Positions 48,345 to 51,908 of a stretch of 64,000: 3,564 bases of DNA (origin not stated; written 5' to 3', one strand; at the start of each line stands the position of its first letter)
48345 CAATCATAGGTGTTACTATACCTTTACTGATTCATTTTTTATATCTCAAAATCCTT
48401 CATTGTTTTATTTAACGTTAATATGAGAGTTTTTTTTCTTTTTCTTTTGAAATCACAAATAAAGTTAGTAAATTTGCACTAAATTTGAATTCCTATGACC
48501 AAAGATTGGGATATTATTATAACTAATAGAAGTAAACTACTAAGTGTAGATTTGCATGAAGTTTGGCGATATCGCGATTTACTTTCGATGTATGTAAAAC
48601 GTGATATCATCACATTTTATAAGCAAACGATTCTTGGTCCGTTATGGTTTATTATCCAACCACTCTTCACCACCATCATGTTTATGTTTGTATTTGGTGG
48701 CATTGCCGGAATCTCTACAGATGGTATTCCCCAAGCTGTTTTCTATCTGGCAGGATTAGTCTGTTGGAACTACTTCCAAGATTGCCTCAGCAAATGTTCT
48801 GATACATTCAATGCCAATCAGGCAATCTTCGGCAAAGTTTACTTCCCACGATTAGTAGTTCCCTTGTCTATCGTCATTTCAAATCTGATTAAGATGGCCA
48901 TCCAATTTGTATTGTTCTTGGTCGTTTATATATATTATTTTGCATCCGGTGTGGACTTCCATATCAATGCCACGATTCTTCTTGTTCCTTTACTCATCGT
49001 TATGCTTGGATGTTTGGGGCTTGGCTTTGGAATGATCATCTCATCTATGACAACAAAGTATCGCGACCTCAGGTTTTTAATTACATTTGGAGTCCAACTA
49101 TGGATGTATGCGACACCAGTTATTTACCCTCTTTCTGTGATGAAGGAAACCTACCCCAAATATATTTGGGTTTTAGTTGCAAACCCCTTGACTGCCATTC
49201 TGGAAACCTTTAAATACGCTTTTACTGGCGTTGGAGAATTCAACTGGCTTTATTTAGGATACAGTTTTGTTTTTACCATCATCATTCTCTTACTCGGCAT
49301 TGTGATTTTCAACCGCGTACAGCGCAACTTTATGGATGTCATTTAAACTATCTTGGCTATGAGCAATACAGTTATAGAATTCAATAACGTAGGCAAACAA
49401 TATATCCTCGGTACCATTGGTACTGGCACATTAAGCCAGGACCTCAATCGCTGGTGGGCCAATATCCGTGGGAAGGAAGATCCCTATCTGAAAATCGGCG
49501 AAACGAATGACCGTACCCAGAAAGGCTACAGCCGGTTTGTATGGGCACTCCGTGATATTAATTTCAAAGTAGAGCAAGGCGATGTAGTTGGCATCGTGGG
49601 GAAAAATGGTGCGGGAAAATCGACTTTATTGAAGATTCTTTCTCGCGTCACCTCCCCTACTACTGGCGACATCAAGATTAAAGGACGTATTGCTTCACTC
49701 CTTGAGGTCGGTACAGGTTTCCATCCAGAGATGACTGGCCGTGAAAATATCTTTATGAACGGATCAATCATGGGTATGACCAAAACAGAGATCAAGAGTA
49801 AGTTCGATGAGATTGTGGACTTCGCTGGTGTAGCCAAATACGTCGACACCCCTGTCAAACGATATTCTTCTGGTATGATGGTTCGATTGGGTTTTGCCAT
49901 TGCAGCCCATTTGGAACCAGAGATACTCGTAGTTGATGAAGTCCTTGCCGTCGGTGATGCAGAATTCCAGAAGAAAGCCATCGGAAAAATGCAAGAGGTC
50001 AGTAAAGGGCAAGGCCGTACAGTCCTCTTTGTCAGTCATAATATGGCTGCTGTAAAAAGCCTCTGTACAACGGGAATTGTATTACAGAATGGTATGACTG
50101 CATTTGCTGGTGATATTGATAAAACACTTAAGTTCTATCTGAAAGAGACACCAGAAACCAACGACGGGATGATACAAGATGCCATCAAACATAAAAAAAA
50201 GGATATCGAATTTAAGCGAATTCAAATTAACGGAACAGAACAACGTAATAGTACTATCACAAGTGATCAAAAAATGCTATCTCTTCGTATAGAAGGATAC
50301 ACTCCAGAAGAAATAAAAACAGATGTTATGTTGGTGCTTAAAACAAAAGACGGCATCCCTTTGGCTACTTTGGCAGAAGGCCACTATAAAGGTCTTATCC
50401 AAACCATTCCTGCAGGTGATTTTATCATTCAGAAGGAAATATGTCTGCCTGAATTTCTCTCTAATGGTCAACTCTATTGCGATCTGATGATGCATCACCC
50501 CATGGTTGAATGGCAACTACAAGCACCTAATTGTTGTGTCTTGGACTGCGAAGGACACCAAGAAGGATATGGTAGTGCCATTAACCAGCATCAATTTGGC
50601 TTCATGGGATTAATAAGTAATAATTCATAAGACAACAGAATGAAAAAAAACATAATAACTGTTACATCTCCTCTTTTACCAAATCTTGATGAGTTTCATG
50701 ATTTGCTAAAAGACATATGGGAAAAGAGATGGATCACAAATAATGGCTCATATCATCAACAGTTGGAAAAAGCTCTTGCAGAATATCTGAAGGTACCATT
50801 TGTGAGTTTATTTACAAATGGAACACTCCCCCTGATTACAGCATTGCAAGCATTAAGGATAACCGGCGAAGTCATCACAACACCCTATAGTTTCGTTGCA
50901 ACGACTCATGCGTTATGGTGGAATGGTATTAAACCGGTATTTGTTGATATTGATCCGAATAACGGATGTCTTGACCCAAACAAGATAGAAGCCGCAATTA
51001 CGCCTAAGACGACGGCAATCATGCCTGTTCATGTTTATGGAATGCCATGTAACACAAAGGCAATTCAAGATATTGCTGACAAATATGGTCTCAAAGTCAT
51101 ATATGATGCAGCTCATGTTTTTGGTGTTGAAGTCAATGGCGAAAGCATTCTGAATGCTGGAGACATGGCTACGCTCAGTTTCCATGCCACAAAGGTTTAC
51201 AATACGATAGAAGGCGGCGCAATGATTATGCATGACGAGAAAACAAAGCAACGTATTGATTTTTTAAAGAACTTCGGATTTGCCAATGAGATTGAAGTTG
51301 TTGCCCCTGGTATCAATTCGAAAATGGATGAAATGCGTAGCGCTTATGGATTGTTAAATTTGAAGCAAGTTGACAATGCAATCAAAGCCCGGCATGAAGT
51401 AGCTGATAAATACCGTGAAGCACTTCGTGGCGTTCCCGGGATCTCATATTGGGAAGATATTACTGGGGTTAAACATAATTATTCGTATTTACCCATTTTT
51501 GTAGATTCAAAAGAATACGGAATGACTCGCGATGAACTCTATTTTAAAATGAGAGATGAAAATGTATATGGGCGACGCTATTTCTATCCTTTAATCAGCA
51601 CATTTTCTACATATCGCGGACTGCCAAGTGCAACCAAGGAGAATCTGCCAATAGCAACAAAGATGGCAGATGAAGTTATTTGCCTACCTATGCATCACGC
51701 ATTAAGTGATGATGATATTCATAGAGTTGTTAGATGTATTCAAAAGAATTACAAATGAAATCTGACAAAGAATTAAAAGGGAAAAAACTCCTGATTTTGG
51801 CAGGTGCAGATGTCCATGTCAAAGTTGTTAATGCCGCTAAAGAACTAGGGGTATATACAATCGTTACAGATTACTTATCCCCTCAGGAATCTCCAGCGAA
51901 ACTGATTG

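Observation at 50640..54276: Aminotransferase, ATP-grasp ligase and opine-dehydrogenase trio inside an ABC-transporter glycan locus: predicted opine-type decoration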

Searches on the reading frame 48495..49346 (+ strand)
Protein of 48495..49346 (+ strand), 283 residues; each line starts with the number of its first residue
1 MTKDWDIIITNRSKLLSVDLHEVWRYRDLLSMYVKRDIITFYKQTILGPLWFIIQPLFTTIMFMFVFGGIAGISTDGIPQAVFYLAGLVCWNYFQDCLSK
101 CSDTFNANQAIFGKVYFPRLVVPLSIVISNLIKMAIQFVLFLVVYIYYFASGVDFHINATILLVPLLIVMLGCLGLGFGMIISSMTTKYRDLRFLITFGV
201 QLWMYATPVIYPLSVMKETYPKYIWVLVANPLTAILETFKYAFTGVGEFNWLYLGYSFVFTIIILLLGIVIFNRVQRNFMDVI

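Call 3: search_protein_families(library=pfam, proteins=[window:48495-49346:+], max_evalue=0.01)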
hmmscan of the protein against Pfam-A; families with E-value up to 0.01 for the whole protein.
window:48495-49346:+ (283 aa): 1 family
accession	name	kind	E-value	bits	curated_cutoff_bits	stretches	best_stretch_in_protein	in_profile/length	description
PF01061.29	ABC2_membrane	-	7.9e-19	68.5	26.9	1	32-242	5-209/211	ABC-2 type transporter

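Call 4: search_protein_families(library=ncbifam, proteins=[window:48495-49346:+], max_evalue=0.01)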
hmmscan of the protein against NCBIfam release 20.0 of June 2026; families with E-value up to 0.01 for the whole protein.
window:48495-49346:+ (283 aa): 3 families
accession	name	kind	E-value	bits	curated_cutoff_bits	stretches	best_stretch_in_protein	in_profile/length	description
NF050109.1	galactan_ABC_perm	equivalog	3.3e-18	66.2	380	1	18-272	12-261/272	galactan export ABC transporter permease subunit Wzm/RfbD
NF050053.1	CapPschTportKpsM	equivalog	1.7e-13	51.1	300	1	38-274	13-249/257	capsule polysaccharide transporter KpsM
TIGR03861.1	phenyl_ABC_PedC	subfamily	1.5e-05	24.8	241.35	1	34-274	8-250/253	alcohol ABC transporter, permease protein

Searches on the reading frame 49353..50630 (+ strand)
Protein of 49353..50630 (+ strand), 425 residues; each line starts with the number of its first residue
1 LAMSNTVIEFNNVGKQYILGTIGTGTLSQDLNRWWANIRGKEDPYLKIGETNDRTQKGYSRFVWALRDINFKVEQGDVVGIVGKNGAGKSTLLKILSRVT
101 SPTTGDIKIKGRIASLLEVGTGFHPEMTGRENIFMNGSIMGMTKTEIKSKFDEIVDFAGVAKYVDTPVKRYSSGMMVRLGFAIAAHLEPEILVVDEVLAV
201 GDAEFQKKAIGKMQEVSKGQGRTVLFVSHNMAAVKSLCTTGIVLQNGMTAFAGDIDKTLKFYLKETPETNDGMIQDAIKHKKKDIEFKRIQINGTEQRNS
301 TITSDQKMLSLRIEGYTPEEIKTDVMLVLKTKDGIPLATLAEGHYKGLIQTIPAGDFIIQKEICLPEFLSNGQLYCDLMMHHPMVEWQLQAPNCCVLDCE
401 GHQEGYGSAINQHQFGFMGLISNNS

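Call 3: search_protein_families(library=pfam, proteins=[window:49353-50630:+], max_evalue=0.01)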
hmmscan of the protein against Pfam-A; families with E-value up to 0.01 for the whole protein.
window:49353-50630:+ (425 aa): 5 families
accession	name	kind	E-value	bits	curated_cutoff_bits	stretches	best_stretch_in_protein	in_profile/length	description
PF00005.33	ABC_tran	-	1.9e-22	80.8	25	1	66-197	1-135/137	ABC transporter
PF13304.12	AAA_21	-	0.0001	22.9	27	1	79-100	2-23/304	AAA domain, putative AbiEii toxin, Type IV TA system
PF13175.12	AAA_15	-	0.00017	21.8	32.1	1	78-304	25-140/374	AAA ATPase domain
PF13555.12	AAA_29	-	0.00087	19.4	27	1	71-102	17-48/61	P-loop containing region of AAA domain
PF13476.12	AAA_23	-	0.0058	17.7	27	1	67-112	13-55/201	AAA domain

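Call 4: search_protein_families(library=ncbifam, proteins=[window:49353-50630:+], max_evalue=0.01)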
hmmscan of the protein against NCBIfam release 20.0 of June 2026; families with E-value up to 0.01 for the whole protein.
window:49353-50630:+ (425 aa): 185 families (the best 25 are shown)
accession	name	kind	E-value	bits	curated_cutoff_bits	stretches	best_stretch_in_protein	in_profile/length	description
NF010065.0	PRK13545.1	equivalog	2.1e-63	214.8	538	1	60-286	34-258/549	teichoic acids export protein ATP-binding subunit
NF050108.1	galactan_ABC_ATP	equivalog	5.5e-54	182.9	400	1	61-262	40-240/244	galactan export ABC transporter ATP-binding subunit Wzt/RfbE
NF010066.0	PRK13546.1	equivalog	5.7e-50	170.1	320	1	62-264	36-236/264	teichoic acids export ABC transporter ATP-binding subunit TagH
TIGR01188.1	drrA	subfamily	1.2e-32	113.4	312.45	1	59-321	3-268/302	daunorubicin resistance ABC transporter, ATP-binding protein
TIGR04521.1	ECF_ATPase_2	equivalog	7.4e-28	97.4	330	2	130-260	103-234/279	energy-coupling factor transporter ATPase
NF040933.2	ABC_arch_GlcV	equivalog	6.1e-25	87.8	450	1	61-253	17-224/357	glucose ABC transporter ATP-binding protein GlcV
TIGR03740.1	galliderm_ABC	subfamily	9.6e-24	84.3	309.75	1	65-257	15-210/223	lantibiotic protection ABC transporter ATP-binding subunit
TIGR04520.1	ECF_ATPase_1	equivalog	2.2e-23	83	315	2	63-112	15-64/269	energy-coupling factor transporter ATPase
TIGR02673.1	FtsE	equivalog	3e-23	82.6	264.85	2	56-112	8-64/214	cell division ATP-binding protein FtsE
NF010059.0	PRK13536.1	equivalog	4.6e-23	81.5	549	1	66-253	59-256/342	nodulation factor ABC transporter ATP-binding protein NodI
TIGR01186.1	proV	subfamily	6.9e-23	81.3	326.6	1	65-260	8-219/363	betaine/proline/choline family ABC transporter ATP-binding protein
NF010060.0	PRK13537.1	equivalog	1.1e-22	80.3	521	1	66-250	31-225/314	nodulation factor ABC transporter ATP-binding protein NodI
TIGR02315.1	ABC_phnC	equivalog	2.1e-22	79.8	266.1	2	55-112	7-64/243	phosphonate ABC transporter ATP-binding protein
TIGR00968.1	3a0106s01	subfamily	2.8e-22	79.4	342.75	1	56-252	7-212/237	sulfate ABC transporter ATP-binding protein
TIGR01288.1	nodI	equivalog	8e-22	77.6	424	1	66-253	20-217/303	nodulation factor ABC transporter ATP-binding protein NodI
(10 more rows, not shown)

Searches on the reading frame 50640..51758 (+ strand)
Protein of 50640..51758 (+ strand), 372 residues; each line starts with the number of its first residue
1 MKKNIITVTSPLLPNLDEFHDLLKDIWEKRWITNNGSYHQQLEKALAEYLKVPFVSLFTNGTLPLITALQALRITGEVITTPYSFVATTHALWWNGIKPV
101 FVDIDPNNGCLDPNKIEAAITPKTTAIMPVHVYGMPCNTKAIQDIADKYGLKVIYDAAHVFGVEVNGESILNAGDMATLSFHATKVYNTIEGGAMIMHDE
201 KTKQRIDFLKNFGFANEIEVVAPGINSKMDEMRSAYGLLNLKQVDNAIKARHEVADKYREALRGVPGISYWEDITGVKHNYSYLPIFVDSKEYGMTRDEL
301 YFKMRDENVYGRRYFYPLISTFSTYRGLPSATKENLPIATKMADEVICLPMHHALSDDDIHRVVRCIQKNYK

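Call 3: search_protein_families(library=pfam, proteins=[window:50640-51758:+], max_evalue=0.01)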
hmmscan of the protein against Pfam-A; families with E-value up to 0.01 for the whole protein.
window:50640-51758:+ (372 aa): 2 families
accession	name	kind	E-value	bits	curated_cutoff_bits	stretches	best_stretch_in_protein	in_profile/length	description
PF01041.23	DegT_DnrJ_EryC1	-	4.4e-97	326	19.8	1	18-367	6-359/360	DegT/DnrJ/EryC1/StrS aminotransferase family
PF01212.27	Beta_elim_lyase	-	5.3e-06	26.4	27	1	41-268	36-271/288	Beta-eliminating lyase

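Call 4: search_protein_families(library=ncbifam, proteins=[window:50640-51758:+], max_evalue=0.01)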
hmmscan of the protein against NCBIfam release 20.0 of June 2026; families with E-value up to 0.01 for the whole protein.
window:50640-51758:+ (372 aa): 15 families
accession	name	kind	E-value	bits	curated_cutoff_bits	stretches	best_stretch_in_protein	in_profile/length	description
TIGR04427.1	PLP_DesI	equivalog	1.6e-89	300.7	650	1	6-367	21-379/390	dTDP-4-dehydro-6-deoxyglucose aminotransferase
TIGR03588.1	PseC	equivalog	2.5e-62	211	423.5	1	25-369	19-378/380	UDP-4-amino-4,6-dideoxy-N-acetyl-beta-L-altrosamine transaminase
TIGR04181.1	NHT_00031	hypoth_equivalog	4.2e-52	177.2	420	1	19-350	12-357/359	LegC family aminotransferase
NF008658.2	PRK11658.1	equivalog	1.2e-49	168.9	631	1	23-369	20-375/379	UDP-4-amino-4-deoxy-L-arabinose aminotransferase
NF008687.0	PRK11706.1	equivalog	1.8e-49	168.5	375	1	21-370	15-373/375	dTDP-4-amino-4,6-dideoxygalactose transaminase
TIGR02379.1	ECA_wecE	subfamily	1e-39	136.4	434.85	1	30-371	24-375/376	dTDP-4-amino-4,6-dideoxy-D-glucose transaminase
NF011936.0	PRK15407.1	equivalog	9.8e-36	123.4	423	2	30-213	59-251/440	lipopolysaccharide biosynthesis protein RfbH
NF000586.1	PRK00011.1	subfamily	6.8e-07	28.4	335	1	96-207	128-241/404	serine hydroxymethyltransferase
NF004621.0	PRK05957.1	equivalog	0.00015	20.6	498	1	63-130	100-167/389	pyridoxal phosphate-dependent aminotransferase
NF005732.0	PRK07550.1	equivalog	0.0003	20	366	1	66-154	107-203/389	aminotransferase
NF005816.0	PRK07682.1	equivalog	0.0042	15.7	620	1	74-156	113-202/390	aminotransferase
NF040779.1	Sec_lyase_SclA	exception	0.0044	16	525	1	43-164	49-180/378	selenocysteine lyase SclA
TIGR03235.1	DNA_S_dndA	equivalog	0.0046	16.3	480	1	86-221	102-236/353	cysteine desulfurase DndA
TIGR00858.1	bioF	equivalog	0.0076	15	426.45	0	30-169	59-201/365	8-amino-7-oxononanoate synthase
NF005817.0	PRK07683.1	equivalog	0.0089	14.8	575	0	95-153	133-194/387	aminotransferase A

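Call 24: search_solved_structures(query=window:50640-51755:+, max_evalue=1e-20)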
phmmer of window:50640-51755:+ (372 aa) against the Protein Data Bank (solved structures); distinct sequences matched with E-value up to 1e-20: 47.
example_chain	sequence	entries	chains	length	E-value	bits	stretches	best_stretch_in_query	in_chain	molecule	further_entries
2po3_A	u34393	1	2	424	3.7e-65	223.8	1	20-366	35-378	4-dehydrase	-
7b0d_A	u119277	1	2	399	3.6e-45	158.1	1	18-368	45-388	Glutamine--scyllo-inositol transaminase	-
7b0m_AAA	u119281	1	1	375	3.3e-43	151.6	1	11-322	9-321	Sugar aminotransferase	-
3frk_A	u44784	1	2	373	5.3e-43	150.9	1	23-365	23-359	QdtB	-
3bn1_A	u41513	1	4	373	2.3e-42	148.8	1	10-367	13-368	Perosamine synthetase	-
3dr7_A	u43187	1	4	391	2.7e-42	148.6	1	10-367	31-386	Putative perosamine synthetase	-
3dr4_A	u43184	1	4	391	1.8e-41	145.9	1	10-367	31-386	Putative perosamine synthetase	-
4lc3_A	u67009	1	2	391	3e-40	141.9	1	21-368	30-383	Putative UDP-4-amino-4-deoxy-l-arabinose--oxoglutarate aminotransferase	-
1mdo_A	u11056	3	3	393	4.8e-36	128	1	23-367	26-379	ArnB aminotransferase | UDP-4-amino-4-deoxy-L-arabinose--oxoglutarate aminotransferase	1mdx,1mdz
3nyu_A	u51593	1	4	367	4.9e-36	128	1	40-360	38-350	Aminotransferase WbpE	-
3nu7_A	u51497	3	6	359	5e-36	128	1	40-360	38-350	Aminotransferase WbpE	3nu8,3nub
8sng_A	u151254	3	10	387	1.7e-35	126.3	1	22-367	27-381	UDP-4-amino-4-deoxy-L-arabinose--oxoglutarate aminotransferase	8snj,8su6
3nys_A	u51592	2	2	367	2.4e-35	125.8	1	40-360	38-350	Aminotransferase WbpE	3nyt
4oca_A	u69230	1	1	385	3e-35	125.4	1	23-367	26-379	UDP-4-amino-4-deoxy-L-arabinose--oxoglutarate aminotransferase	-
4k2b_A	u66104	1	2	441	7.5e-35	124.1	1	16-362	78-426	NTD biosynthesis operon protein NtdA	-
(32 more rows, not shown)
